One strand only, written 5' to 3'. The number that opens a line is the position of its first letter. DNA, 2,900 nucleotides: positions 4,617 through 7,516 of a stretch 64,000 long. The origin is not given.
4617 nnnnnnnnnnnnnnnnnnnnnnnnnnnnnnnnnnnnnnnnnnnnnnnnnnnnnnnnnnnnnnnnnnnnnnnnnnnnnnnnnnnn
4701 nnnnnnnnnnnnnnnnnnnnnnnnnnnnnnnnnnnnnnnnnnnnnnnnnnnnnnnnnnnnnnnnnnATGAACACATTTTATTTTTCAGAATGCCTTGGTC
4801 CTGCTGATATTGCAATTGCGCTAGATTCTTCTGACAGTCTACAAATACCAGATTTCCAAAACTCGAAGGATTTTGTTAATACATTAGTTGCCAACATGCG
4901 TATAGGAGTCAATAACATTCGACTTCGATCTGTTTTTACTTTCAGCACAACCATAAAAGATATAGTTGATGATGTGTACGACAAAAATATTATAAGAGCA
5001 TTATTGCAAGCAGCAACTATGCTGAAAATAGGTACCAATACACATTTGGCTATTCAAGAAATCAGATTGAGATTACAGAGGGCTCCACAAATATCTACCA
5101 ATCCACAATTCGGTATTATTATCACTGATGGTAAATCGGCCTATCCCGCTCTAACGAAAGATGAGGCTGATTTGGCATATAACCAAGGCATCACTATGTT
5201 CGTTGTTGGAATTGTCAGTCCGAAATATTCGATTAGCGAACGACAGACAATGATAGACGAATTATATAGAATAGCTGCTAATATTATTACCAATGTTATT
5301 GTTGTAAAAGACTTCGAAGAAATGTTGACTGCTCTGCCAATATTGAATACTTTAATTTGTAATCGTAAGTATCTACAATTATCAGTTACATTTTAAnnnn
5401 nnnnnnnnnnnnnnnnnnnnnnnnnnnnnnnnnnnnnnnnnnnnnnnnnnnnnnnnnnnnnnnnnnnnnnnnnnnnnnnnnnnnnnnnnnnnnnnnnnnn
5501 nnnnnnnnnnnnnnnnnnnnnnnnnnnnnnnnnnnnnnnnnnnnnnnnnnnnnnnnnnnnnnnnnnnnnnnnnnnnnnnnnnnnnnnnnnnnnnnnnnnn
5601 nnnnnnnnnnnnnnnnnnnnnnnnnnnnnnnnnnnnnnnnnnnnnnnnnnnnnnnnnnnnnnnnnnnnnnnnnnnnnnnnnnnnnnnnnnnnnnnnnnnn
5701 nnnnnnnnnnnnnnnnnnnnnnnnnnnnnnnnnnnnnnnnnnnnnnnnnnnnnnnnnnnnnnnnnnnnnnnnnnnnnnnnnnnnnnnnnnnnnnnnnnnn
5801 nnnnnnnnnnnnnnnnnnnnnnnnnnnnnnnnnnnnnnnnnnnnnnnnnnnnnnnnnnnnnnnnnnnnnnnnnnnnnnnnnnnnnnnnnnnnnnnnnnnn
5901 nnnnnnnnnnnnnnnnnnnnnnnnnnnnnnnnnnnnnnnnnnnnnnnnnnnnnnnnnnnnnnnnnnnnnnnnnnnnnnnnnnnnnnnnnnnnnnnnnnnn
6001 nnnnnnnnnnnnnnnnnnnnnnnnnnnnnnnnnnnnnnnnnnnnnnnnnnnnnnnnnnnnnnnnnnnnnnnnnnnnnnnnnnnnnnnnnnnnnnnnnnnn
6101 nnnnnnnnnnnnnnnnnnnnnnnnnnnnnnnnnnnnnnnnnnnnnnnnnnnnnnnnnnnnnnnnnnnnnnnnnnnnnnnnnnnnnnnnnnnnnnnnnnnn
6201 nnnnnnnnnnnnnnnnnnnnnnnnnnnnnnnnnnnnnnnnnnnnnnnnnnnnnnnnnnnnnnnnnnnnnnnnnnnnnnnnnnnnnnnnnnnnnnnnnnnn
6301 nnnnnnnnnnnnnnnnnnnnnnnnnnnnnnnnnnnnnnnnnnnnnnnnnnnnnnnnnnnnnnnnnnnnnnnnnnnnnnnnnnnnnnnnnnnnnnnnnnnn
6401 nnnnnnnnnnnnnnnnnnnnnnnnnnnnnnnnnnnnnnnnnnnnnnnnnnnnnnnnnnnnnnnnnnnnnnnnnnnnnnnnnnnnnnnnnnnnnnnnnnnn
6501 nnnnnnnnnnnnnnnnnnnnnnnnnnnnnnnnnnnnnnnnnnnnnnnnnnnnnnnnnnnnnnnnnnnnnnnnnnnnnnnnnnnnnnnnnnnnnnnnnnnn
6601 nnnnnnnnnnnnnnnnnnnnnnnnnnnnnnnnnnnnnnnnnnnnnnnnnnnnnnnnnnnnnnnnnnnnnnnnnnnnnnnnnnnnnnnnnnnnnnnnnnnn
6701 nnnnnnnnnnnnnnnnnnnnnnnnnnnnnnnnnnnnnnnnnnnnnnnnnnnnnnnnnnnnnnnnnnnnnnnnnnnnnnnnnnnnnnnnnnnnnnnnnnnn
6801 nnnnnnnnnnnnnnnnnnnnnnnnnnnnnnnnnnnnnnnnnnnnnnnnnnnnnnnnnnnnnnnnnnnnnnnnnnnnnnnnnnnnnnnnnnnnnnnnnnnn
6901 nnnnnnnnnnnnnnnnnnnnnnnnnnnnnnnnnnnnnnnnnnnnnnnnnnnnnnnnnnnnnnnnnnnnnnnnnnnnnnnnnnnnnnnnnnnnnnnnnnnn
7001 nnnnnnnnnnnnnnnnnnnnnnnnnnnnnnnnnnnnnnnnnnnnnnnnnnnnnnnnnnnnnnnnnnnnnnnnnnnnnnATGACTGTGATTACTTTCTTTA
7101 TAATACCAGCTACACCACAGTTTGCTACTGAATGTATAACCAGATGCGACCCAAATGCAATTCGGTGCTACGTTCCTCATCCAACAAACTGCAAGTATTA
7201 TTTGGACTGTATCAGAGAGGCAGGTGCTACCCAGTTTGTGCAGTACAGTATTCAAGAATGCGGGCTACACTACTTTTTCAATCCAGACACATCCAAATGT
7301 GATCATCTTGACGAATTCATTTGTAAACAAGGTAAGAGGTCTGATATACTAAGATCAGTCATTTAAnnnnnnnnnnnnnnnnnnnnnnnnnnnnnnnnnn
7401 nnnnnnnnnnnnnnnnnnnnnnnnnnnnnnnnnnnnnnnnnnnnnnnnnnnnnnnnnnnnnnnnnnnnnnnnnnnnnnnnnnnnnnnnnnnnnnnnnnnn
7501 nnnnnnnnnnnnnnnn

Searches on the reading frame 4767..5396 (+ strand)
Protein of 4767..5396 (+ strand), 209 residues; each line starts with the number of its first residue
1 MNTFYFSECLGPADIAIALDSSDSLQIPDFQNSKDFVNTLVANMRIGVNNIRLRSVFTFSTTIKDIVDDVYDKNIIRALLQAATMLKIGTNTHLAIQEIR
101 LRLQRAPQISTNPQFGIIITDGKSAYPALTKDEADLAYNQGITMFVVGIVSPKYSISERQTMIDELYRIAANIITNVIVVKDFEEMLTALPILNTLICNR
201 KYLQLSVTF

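Call 26: search_protein_families(library=pfam, proteins=[window:4767-5396:+], max_evalue=0.1)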
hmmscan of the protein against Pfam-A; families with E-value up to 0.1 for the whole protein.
window:4767-5396:+ (209 aa): 2 families
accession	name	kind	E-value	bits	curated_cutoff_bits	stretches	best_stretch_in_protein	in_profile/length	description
PF00092.34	VWA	-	1e-18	68.6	23.8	1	14-186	1-168/174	von Willebrand factor type A domain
PF13519.12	VWA_2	-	2.4e-06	28.5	27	1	16-122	2-106/107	von Willebrand factor type A domain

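Call 44: find_homologous_proteins(query=window:4767-5396:+)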
Query window:4767-5396:+ (209 aa): 1 proteins with E <= 0.001 among 192 candidates.
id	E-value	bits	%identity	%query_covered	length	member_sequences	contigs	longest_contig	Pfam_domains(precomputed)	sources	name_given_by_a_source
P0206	1.1e-59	219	56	96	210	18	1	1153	PF00092.35,PF13519.13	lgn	-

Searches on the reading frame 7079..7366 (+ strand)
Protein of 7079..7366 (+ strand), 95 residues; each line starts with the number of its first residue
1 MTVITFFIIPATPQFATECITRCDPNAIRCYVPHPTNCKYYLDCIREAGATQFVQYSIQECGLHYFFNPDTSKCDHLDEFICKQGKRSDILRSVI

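Call 92: search_protein_families(library=pfam, proteins=[window:7079-7366:+], max_evalue=0.1)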
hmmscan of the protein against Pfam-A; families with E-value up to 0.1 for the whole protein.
window:7079-7366:+ (95 aa): 1 family
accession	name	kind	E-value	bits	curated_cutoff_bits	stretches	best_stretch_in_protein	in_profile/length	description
PF01607.29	CBM_14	-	3.2e-05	24.4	22.1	1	31-79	8-49/53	Chitin binding Peritrophin-A domain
